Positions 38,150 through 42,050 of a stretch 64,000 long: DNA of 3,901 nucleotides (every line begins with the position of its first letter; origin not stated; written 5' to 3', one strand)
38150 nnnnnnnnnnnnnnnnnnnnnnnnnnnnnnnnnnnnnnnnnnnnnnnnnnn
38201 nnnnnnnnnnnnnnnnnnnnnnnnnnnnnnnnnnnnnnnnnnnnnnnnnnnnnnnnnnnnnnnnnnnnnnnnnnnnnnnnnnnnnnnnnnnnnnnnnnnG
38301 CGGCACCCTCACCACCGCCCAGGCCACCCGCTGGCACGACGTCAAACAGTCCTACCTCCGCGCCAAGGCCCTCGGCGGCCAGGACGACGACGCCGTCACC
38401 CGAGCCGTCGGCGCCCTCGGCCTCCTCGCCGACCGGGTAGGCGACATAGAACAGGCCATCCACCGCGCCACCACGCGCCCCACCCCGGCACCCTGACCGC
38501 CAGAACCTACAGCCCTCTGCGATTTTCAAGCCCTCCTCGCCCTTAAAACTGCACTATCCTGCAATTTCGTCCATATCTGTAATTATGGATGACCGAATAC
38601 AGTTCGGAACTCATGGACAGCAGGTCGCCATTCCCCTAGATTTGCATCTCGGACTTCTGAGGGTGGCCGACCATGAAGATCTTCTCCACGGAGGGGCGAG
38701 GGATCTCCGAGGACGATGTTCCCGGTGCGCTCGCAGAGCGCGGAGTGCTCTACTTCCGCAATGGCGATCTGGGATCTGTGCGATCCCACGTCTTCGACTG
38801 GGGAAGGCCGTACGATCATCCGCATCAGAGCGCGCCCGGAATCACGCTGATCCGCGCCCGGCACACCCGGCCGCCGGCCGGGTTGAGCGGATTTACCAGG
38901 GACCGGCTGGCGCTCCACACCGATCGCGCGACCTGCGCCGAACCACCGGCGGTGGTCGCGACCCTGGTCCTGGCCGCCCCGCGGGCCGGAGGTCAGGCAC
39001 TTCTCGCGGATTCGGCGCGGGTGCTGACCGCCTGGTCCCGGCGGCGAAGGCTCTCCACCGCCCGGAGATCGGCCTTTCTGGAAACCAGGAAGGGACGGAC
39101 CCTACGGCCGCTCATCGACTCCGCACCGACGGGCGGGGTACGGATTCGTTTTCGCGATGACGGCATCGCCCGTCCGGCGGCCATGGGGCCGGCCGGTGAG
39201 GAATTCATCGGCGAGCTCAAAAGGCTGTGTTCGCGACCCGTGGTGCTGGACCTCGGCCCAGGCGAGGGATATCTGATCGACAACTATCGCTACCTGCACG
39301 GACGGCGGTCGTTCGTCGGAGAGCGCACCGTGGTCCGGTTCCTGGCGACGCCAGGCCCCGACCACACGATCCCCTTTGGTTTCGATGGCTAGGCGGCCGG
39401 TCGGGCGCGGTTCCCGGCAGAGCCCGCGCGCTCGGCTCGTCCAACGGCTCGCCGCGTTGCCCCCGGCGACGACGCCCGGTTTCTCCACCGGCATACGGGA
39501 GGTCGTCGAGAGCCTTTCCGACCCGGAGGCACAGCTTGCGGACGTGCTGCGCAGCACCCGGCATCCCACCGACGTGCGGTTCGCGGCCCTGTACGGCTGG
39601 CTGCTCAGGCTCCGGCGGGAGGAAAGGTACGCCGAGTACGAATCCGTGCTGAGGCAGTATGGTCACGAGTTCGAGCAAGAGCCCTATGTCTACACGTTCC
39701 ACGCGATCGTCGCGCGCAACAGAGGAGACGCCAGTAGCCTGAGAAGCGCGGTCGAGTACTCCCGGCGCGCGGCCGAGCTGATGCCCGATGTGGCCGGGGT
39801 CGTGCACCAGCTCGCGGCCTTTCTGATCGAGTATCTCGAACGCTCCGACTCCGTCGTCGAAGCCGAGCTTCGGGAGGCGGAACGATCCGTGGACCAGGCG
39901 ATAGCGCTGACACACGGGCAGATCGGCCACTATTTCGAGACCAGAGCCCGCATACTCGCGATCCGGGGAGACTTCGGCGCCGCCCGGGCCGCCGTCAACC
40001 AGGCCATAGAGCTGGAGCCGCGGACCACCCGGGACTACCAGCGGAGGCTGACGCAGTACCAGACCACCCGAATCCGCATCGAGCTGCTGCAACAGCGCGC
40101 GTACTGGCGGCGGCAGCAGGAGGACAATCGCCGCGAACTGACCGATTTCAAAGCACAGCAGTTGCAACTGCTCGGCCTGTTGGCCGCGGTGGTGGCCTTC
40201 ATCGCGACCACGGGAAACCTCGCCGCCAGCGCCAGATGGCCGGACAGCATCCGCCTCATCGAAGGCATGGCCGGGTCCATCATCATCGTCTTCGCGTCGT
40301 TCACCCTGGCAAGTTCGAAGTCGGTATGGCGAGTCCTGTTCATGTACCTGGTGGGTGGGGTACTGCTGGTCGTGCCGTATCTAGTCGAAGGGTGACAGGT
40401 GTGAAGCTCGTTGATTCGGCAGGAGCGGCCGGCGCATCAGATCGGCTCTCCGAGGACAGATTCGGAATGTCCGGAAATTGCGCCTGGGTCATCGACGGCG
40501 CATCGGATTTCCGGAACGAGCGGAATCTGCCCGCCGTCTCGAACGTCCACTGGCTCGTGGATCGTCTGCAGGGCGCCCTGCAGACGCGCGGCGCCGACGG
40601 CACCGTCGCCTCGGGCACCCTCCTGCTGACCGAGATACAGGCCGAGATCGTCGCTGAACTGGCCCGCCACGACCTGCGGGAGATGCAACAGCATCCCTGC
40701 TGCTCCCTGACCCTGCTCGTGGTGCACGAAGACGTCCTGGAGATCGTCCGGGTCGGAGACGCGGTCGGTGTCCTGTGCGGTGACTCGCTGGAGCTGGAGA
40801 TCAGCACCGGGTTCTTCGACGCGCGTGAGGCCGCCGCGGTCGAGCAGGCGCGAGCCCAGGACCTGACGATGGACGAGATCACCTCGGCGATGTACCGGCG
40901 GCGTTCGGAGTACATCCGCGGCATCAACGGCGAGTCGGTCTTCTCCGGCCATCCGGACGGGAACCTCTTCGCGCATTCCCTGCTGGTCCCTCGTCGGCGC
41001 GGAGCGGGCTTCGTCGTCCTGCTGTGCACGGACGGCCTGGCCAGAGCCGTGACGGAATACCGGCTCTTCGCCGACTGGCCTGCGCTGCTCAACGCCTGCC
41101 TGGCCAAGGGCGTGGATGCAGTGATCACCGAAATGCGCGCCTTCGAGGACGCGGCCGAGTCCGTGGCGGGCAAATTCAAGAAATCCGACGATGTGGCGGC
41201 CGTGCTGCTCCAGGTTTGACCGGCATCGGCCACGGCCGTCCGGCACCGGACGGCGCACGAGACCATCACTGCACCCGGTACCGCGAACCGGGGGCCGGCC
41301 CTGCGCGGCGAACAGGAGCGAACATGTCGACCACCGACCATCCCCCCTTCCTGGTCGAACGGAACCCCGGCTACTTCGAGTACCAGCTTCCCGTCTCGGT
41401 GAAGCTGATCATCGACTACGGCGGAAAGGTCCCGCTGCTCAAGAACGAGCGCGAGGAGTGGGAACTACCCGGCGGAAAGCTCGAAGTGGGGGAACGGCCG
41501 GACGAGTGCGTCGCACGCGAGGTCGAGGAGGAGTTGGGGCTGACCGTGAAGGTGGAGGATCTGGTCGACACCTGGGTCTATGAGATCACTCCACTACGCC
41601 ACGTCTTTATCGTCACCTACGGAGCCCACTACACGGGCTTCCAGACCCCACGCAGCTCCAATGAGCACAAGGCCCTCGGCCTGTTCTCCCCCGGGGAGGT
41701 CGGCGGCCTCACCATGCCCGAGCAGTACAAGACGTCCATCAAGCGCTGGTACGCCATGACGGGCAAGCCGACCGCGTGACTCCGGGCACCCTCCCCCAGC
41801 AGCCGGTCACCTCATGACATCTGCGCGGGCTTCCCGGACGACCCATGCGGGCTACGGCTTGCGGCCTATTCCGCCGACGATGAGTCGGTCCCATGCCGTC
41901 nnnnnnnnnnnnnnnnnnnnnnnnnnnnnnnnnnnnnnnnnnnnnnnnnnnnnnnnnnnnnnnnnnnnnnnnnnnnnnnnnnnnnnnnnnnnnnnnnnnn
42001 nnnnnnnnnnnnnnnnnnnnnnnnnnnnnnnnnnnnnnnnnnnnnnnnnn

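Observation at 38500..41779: Lower-GC four-gene cassette (TauD-like dioxygenase fold, helical+TM protein, PP2C-like, NUDIX) preceded by the only strongly AT-rich tract in the window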

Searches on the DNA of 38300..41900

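Call 49: search_rna_families(source=window, start=38300, end=41900, threshold=evalue, max_evalue=1)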
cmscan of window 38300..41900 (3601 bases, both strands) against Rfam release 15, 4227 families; matches with E-value up to 1: 1.
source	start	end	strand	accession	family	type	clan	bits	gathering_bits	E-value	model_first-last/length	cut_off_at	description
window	40796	40846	-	RF01781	ASdes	Gene; sRNA;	-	19.2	40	0.67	1-68/68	no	ASdes TB sRNA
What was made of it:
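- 38497..38672 (+): AT-rich intergenic leader and promoter region upstream of g1. No Rfam family matched (call 49).
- Tried and rejected: Rfam at E <= 1 gave only a chance sRNA hit inside g3 (call 49).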
